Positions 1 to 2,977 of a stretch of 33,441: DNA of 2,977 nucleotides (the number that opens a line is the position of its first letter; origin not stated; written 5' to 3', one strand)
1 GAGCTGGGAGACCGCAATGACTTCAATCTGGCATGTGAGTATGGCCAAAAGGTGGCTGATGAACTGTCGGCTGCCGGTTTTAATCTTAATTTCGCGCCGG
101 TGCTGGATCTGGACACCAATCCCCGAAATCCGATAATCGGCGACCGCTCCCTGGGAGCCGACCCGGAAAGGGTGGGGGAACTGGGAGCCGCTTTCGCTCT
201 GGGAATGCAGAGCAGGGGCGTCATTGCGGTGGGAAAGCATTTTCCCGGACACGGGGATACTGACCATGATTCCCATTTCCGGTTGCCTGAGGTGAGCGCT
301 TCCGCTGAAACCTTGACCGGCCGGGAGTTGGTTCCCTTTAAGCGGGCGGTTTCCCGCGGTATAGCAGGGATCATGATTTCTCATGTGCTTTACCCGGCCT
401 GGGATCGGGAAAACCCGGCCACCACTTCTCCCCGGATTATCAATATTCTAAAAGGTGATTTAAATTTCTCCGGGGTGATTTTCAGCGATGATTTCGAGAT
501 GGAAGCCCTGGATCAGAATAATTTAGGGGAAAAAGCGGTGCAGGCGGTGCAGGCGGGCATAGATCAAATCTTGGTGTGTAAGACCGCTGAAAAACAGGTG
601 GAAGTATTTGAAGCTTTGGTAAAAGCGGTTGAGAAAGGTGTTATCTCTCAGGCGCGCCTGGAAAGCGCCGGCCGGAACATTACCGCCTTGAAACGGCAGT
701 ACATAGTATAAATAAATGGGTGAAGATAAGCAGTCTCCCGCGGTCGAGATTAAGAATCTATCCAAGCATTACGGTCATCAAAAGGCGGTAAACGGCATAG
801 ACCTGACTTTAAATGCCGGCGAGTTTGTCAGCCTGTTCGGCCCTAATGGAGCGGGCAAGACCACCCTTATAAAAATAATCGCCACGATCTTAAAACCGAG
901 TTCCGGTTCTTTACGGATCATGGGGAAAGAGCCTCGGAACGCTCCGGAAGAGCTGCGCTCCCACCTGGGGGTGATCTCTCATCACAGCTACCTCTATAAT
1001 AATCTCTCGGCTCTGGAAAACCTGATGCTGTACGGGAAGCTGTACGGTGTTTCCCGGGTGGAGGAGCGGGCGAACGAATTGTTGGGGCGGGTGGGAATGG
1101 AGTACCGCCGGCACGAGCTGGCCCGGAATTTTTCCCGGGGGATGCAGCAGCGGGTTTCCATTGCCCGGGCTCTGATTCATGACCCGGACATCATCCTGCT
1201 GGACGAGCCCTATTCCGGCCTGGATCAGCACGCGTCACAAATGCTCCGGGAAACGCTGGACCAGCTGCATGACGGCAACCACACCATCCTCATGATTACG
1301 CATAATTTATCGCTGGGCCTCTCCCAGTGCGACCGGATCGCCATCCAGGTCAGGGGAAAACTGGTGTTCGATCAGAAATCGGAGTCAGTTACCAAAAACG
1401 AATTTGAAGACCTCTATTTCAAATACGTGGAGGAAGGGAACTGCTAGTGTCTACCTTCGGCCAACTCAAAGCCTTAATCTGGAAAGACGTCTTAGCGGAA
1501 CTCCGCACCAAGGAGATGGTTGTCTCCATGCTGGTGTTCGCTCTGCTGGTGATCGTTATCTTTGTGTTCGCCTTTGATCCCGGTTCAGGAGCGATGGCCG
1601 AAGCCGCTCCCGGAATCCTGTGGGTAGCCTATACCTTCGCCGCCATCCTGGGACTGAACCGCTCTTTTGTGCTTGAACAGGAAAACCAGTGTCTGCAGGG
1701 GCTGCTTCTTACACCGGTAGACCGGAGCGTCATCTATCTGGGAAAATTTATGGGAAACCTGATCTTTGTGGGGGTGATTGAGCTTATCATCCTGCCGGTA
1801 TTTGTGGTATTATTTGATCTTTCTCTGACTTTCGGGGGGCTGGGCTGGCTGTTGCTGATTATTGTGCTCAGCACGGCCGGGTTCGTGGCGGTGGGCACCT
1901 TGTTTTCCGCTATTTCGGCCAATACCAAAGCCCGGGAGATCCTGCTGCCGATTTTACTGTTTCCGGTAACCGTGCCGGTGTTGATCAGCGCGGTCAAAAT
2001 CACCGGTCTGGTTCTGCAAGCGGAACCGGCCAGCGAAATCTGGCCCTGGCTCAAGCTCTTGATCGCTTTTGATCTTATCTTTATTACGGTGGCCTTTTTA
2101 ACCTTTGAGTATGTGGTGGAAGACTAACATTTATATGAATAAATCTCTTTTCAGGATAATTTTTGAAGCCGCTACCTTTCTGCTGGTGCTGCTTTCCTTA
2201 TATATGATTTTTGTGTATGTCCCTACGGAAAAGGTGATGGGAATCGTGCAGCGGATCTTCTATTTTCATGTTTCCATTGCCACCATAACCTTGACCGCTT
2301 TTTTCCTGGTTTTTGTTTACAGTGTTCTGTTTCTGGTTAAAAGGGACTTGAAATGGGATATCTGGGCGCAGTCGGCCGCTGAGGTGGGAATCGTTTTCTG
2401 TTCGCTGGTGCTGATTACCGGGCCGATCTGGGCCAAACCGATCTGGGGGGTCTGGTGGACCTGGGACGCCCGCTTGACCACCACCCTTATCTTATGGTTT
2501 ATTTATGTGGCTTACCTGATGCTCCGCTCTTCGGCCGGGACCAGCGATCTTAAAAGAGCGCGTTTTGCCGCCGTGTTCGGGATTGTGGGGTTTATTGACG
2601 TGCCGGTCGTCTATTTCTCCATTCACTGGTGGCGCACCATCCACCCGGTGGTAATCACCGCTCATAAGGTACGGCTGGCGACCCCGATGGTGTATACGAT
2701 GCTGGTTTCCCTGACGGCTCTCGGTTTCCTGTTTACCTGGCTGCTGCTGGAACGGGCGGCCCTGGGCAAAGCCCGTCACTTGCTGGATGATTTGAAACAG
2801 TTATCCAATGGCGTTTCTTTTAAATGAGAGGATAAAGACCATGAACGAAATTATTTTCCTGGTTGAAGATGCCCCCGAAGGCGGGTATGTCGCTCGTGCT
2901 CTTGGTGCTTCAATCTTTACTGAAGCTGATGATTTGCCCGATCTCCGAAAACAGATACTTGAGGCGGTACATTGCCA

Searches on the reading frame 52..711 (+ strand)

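Call 16: search_protein_families(library=pfam, proteins=[window:52-711:+], max_evalue=0.0001)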
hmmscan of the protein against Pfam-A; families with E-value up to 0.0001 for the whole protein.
window:52-711:+ (219 aa): 1 family
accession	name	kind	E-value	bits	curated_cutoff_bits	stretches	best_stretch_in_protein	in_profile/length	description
PF00933.27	Glyco_hydro_3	-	8.5e-60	203.3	27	1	1-211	107-314/316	Glycosyl hydrolase family 3 N terminal domain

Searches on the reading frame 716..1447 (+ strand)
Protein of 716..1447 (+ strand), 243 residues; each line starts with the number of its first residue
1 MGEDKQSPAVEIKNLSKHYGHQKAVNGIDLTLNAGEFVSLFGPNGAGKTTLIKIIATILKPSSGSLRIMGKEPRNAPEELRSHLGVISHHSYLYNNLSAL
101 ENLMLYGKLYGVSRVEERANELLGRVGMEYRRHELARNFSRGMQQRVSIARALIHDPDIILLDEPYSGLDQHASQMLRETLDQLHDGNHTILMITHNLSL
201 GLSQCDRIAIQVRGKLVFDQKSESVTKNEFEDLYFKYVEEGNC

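Call 16: search_protein_families(library=pfam, proteins=[window:716-1447:+], max_evalue=0.0001)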
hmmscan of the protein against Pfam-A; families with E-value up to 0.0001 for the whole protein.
window:716-1447:+ (243 aa): 4 families
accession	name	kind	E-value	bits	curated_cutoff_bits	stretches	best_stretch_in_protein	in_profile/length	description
PF00005.33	ABC_tran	-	4.1e-34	118.6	25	1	26-166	2-136/137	ABC transporter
PF13304.12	AAA_21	-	2.6e-12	47.8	27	1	122-200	221-302/304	AAA domain, putative AbiEii toxin, Type IV TA system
PF00004.35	AAA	-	1.6e-05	25.8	21.2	0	39-197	2-110/131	ATPase family associated with various cellular activities (AAA)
PF13476.12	AAA_23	-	7.8e-05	23.8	27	0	10-59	2-43/201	AAA domain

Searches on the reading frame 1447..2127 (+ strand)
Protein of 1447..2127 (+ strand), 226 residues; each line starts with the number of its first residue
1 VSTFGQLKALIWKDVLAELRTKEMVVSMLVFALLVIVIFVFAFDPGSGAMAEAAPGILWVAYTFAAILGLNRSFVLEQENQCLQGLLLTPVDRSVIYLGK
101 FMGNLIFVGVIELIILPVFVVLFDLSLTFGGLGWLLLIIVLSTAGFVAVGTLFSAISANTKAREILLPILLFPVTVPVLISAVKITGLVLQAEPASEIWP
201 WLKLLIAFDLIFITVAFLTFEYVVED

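Call 16: search_protein_families(library=pfam, proteins=[window:1447-2127:+], max_evalue=0.0001)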
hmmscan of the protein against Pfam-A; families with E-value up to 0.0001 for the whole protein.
window:1447-2127:+ (226 aa): 4 families
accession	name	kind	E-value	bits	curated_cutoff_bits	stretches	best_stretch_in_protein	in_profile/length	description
PF03379.19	CcmB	-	6.4e-38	130.8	24.9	1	8-218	2-207/215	CcmB protein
PF01061.29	ABC2_membrane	-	4.3e-15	56.3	26.9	1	6-175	2-174/211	ABC-2 type transporter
PF12698.13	ABC2_membrane_3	-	4.6e-06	26.4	31.6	1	56-181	167-289/347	ABC-2 family transporter protein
PF12679.13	ABC2_membrane_2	-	5.7e-06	26.2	27.2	0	64-209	81-233/283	ABC-2 family transporter protein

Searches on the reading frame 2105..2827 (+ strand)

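Call 16: search_protein_families(library=pfam, proteins=[window:2105-2827:+], max_evalue=0.0001)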
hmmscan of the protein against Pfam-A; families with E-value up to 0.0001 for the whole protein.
window:2105-2827:+ (240 aa): 1 family
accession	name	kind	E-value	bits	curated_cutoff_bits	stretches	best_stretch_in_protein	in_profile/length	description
PF01578.25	Cytochrom_C_asm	-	9.8e-30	104.2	29.9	1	14-180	28-212/212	Cytochrome C assembly protein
